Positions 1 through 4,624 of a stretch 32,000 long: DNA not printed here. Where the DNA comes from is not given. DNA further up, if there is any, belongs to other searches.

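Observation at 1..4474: A 1491-codon ORF that is missing from the ORF track: a giant sacsin-like GHKL ATPase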

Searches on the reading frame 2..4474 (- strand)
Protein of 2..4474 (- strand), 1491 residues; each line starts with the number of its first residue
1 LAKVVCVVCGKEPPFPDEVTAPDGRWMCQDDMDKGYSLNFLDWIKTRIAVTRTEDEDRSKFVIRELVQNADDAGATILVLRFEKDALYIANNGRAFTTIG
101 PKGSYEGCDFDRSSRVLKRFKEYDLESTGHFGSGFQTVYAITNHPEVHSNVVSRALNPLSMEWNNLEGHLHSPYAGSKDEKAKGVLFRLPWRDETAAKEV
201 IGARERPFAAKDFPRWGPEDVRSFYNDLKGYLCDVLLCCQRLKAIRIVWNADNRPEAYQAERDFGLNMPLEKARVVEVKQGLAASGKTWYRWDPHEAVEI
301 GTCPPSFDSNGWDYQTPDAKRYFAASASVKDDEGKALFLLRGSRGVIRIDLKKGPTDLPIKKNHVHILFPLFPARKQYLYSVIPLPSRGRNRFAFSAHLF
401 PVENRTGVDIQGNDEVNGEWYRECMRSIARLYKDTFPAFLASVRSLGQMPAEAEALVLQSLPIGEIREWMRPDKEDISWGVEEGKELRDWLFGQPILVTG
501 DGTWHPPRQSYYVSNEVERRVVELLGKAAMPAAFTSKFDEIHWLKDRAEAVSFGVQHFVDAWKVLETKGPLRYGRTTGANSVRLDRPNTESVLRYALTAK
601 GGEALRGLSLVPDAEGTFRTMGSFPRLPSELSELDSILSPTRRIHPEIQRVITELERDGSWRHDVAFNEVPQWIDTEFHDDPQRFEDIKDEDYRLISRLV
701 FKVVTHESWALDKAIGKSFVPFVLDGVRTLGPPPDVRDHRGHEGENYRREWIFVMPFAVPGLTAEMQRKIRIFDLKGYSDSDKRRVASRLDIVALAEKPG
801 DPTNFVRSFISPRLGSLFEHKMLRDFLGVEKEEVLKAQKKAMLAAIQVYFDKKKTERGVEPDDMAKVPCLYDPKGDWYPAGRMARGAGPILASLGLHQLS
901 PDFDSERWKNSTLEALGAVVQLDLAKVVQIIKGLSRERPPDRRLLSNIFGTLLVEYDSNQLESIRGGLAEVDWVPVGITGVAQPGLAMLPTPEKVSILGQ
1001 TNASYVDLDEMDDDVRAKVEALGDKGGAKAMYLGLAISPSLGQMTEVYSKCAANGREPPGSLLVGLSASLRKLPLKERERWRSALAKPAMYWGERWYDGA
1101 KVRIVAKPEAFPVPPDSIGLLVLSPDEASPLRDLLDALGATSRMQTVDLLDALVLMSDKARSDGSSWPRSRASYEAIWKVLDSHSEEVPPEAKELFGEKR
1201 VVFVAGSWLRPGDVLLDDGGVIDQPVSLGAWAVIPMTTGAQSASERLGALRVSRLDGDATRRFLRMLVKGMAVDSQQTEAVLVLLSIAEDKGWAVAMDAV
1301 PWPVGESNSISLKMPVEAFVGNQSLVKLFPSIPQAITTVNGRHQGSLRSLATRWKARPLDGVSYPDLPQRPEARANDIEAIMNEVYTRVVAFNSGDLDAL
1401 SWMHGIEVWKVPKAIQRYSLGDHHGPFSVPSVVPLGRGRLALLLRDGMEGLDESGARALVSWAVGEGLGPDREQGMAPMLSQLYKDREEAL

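Call 6: search_protein_families(library=pfam, proteins=[window:2-4474:-], max_evalue=0.1)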
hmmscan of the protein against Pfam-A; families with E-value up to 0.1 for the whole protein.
window:2-4474:- (1491 aa): 1 family
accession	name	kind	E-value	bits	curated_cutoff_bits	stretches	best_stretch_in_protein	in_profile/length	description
PF25794.1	SACS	-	6.1e-12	46.3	32.8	1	59-151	17-122/247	Sacsin domain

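Call 7: search_protein_families(library=padloc, proteins=[window:2-4474:-], max_evalue=0.01)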
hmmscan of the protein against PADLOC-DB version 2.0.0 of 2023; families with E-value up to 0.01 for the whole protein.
window:2-4474:- (1491 aa): 8 families
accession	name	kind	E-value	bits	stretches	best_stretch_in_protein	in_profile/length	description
PDLC03969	TmtA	-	1.7e-24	83.6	1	64-198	34-166/1563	-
PDLC03968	TmtA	-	5.8e-16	55.4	1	62-150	78-159/1486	-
PDLC03966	TmtA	-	5.2e-13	45.7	1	49-198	33-199/1655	-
PDLC03965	TmtA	-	8.2e-11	38.6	1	62-153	34-118/1370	-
PDLC03971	TmtA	-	7.5e-09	31.7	1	62-153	57-145/1782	-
PDLC03970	TmtA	-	8.4e-09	31.9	1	62-167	65-160/1552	-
PDLC03972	TmtA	-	6e-07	25.9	1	63-150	45-128/1302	-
PDLC03964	TmtA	-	1.8e-06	24.3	1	65-150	52-133/1538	-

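Call 8: search_protein_families(library=ncbifam, proteins=[window:2-4474:-], max_evalue=0.01)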
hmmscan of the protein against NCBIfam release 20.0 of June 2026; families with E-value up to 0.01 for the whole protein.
window:2-4474:- (1491 aa): 1 family
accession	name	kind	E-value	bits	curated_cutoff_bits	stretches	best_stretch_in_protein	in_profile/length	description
NF047352.1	P_loop_sacsin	domain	3.9e-14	52.8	50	1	62-148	3-80/80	sacsin N-terminal ATP-binding-like domain-containing protein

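Call 11: find_homologous_proteins(query=window:2-4474:-, max_evalue=0.00001)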
Query window:2-4474:- (1491 aa): 76 proteins with E <= 0.00001 among 8000 candidates.
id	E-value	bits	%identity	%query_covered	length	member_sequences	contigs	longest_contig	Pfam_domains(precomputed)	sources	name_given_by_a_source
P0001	0.0e+0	3368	100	98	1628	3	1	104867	PF25794.2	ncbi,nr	ncbi:MAG: hypothetical protein JRN59_03835 [Nitrososphaerota archaeon]|nr:hypothetical protein [Nitr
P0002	0.0e+0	2234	66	100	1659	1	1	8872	PF25794.2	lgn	-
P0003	0.0e+0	1974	58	100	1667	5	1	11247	PF25794.2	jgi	jgi:hypothetical protein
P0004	0.0e+0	1853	55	100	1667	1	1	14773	PF25794.2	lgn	-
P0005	0.0e+0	1841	56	100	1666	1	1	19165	PF25794.2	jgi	-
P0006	0.0e+0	1777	54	100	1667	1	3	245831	PF25794.2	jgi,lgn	-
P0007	0.0e+0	1773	53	100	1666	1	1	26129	PF25794.2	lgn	-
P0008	0.0e+0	1426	70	58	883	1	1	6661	PF25794.2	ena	-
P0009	0.0e+0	1228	41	100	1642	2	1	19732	PF25794.2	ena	-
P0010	0.0e+0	1208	41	98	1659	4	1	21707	PF25794.2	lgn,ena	-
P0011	0.0e+0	1196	42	98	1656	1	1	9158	PF25794.2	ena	-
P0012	0.0e+0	1189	41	98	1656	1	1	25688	PF25794.2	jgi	jgi:hypothetical protein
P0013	0.0e+0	1121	40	99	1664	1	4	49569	PF25794.2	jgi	jgi:hypothetical protein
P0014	0.0e+0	1121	38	100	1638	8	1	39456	PF25794.2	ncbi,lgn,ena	-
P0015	0.0e+0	1036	36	99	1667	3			PF25794.2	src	-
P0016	0.0e+0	1025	37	100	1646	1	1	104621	PF25794.2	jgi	jgi:hypothetical protein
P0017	7.5e-294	996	38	96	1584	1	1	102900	PF25794.2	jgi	jgi:hypothetical protein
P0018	9.2e-282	956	36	99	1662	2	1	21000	PF25794.2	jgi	-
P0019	4.7e-276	937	35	98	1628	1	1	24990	PF25794.2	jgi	jgi:hypothetical protein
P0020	8.2e-230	784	32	99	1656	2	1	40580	PF25794.2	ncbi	ncbi:MAG: sacsin N-terminal ATP-binding-like domain-containing protein [Nitrososphaerales archaeon]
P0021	4.3e-221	755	33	99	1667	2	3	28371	PF25794.2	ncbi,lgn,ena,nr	ncbi:MAG: hypothetical protein JRM95_01060 [Nitrososphaerota archaeon]|nr:hypothetical protein [Nitr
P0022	2.5e-218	746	33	99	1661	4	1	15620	PF25794.2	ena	-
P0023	2.1e-216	740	33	98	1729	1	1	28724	PF25794.2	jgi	jgi:hypothetical protein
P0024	9.5e-216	738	32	99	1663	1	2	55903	PF25794.2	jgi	jgi:hypothetical protein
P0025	3.1e-213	729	32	99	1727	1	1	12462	PF25794.2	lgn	-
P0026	5.5e-184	632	31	94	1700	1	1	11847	PF25794.2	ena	-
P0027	1.3e-181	625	31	90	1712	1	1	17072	PF25794.2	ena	-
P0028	3.0e-181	623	31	92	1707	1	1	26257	PF25794.2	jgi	jgi:hypothetical protein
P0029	1.2e-179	618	31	93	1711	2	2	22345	PF25794.2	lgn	-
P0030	3.5e-179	616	32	91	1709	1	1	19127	PF25794.2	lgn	-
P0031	4.0e-178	613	31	94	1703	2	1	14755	PF25794.2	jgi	-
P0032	1.1e-175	605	32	89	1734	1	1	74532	PF25794.2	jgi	jgi:hypothetical protein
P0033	3.6e-174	600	30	94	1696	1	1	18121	PF25794.2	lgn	-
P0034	5.8e-173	596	31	98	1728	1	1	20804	PF25794.2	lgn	-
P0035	4.1e-172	593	32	89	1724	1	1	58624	PF25794.2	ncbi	-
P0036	2.9e-171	590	31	89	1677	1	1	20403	PF25794.2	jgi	jgi:hypothetical protein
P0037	4.4e-167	576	31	87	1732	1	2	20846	PF25794.2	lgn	-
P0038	1.0e-166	575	31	87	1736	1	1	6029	PF25794.2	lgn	-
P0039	3.3e-166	573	31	89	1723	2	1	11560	PF25794.2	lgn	-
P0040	3.6e-166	573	30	89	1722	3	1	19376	PF25794.2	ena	-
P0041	1.6e-163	564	29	93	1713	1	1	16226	PF25794.2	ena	-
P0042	7.5e-162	559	29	90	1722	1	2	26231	PF25794.2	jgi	jgi:hypothetical protein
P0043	2.7e-161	557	32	89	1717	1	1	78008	PF25794.2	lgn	-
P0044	2.4e-160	554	30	91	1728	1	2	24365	PF25794.2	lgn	-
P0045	2.0e-159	551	31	94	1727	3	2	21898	PF25794.2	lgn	-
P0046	3.9e-159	550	31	94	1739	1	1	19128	PF25794.2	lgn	-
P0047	1.5e-154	535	30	89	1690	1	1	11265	PF25794.2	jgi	jgi:hypothetical protein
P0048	7.5e-153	529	28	95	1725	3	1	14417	PF25794.2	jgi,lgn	jgi:hypothetical protein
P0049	1.3e-151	525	33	71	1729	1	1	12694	PF25794.2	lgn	-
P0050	5.6e-151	523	29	90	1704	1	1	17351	PF25794.2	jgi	jgi:hypothetical protein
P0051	6.4e-150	519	30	89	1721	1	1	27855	PF25794.2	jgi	jgi:hypothetical protein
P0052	7.3e-150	519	35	60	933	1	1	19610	PF25794.2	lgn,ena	-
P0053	1.2e-149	519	29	89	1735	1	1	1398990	PF25794.2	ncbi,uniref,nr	ncbi:sacsin N-terminal ATP-binding-like domain-containing protein [Methanonatronarchaeum sp. AMET6-2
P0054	6.3e-149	516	30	77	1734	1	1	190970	PF25794.2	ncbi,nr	ncbi:MAG: hypothetical protein L3K23_08825 [Thermoplasmata archaeon]|nr:hypothetical protein [Thermo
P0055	1.7e-147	511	30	94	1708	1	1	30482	PF25794.2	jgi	jgi:hypothetical protein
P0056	1.8e-147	511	32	70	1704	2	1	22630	PF25794.2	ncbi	-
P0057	3.0e-147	511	29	89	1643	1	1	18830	PF25794.2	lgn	-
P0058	6.3e-145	503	34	61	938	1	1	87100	PF25794.2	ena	-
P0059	2.5e-143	498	36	44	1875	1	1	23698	PF25794.2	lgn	-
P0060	4.2e-143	497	29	99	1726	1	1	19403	PF25794.2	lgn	-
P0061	8.2e-140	486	28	93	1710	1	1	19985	PF25794.2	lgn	-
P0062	3.8e-138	480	28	95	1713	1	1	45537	PF25794.2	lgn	-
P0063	6.1e-137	476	29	93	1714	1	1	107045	PF25794.2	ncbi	-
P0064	9.1e-100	353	31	44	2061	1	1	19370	PF25794.2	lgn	-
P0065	6.1e-97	344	27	82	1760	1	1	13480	PF25794.2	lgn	-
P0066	3.5e-88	315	30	41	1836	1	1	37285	PF25794.2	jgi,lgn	jgi:hypothetical protein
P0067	3.8e-86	308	30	44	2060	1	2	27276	PF25794.2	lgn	-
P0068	2.4e-81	292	32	41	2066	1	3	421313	PF25794.2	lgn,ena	-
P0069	4.5e-80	288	29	41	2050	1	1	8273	PF25794.2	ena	-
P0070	8.1e-80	287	29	42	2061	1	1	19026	PF25794.2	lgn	-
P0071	8.7e-80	287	28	44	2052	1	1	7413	PF25794.2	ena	-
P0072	5.0e-79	284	31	43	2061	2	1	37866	PF25794.2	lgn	-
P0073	4.5e-78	281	29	42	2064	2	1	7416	PF25794.2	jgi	-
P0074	1.5e-75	273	29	41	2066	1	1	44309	PF25794.2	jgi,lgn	jgi:hypothetical protein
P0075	2.4e-70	256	35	31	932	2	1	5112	PF25794.2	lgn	-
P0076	4.6e-63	232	28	44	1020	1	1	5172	PF25794.2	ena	-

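Call 13: find_encoding_contigs(protein=P0001, flank=10000, max_places=3)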
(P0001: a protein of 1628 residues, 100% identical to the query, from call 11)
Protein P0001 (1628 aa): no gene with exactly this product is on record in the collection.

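Call 15: find_encoding_contigs(protein=P0006, flank=8000, max_places=1)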
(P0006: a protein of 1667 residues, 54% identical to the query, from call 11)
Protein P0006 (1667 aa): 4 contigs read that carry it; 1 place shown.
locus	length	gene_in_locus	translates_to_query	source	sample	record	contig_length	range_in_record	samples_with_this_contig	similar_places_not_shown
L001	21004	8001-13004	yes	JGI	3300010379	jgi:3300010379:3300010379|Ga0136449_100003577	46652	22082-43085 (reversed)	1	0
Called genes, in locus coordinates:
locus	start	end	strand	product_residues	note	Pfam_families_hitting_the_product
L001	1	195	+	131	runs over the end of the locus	-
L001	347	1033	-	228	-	PF25213:HVO_A0261_N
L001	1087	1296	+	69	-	-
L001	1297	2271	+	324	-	-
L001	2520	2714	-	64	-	-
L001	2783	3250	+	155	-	PF00226:DnaJ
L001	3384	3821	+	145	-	PF14622:Ribonucleas_3_3, PF00636:Ribonuclease_3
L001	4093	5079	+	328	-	PF00145:DNA_methylase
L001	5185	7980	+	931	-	PF00176:SNF2-rel_dom (weak), PF00270:DEAD (weak), PF04851:ResIII (weak), PF00271:Helicase_C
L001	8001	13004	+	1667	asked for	PF25794:SACS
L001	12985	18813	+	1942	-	PF00270:DEAD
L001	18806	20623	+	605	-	PF00145:DNA_methylase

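Call 16: find_encoding_contigs(protein=P0016, flank=8000, max_places=1)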
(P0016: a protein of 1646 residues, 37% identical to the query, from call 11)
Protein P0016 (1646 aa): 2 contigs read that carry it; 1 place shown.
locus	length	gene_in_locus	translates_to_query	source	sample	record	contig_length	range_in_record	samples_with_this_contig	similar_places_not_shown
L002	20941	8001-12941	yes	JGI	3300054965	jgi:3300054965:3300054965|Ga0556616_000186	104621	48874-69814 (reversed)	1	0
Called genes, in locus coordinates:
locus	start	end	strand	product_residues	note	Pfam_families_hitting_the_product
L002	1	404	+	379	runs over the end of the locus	-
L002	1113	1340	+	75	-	-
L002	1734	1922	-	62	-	-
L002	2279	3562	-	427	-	PF22518:DUF6997, PF23871:DUF7226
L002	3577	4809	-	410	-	PF02086:MethyltransfD12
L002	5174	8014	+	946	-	PF00176:SNF2-rel_dom, PF00270:DEAD (faint), PF04851:ResIII, PF00271:Helicase_C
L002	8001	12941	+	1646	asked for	PF25794:SACS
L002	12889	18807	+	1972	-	PF00270:DEAD, PF13091:PLDc_2 (weak)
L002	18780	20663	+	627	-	PF00145:DNA_methylase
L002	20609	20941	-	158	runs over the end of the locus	PF03852:Vsr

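Call 17: find_encoding_contigs(protein=P0053, flank=8000, max_places=1)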
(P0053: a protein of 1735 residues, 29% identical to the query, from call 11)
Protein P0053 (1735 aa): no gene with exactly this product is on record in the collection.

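Call 18: find_encoding_contigs(protein=P0068, flank=8000, max_places=1)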
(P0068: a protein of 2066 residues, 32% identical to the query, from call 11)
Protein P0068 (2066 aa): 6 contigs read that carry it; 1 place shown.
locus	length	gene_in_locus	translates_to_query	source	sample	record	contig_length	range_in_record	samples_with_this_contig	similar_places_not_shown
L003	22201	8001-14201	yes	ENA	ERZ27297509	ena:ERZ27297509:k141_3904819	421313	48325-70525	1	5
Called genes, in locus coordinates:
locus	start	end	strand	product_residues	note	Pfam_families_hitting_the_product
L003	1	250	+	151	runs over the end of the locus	-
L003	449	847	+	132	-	PF12643:MazG-like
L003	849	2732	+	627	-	PF20720:nSTAND3 (faint), PF09848:SLFN-g3_helicase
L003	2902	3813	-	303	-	PF00145:DNA_methylase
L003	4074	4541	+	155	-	PF03852:Vsr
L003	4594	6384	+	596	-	PF00145:DNA_methylase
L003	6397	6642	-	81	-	-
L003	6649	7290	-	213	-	-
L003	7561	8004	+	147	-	PF03852:Vsr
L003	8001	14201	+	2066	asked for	PF25794:SACS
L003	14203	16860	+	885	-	PF00176:SNF2-rel_dom, PF00270:DEAD (weak), PF04851:ResIII, PF00271:Helicase_C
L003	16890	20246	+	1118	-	PF00271:Helicase_C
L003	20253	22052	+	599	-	PF09369:MZB (weak)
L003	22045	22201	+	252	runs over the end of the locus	PF13091:PLDc_2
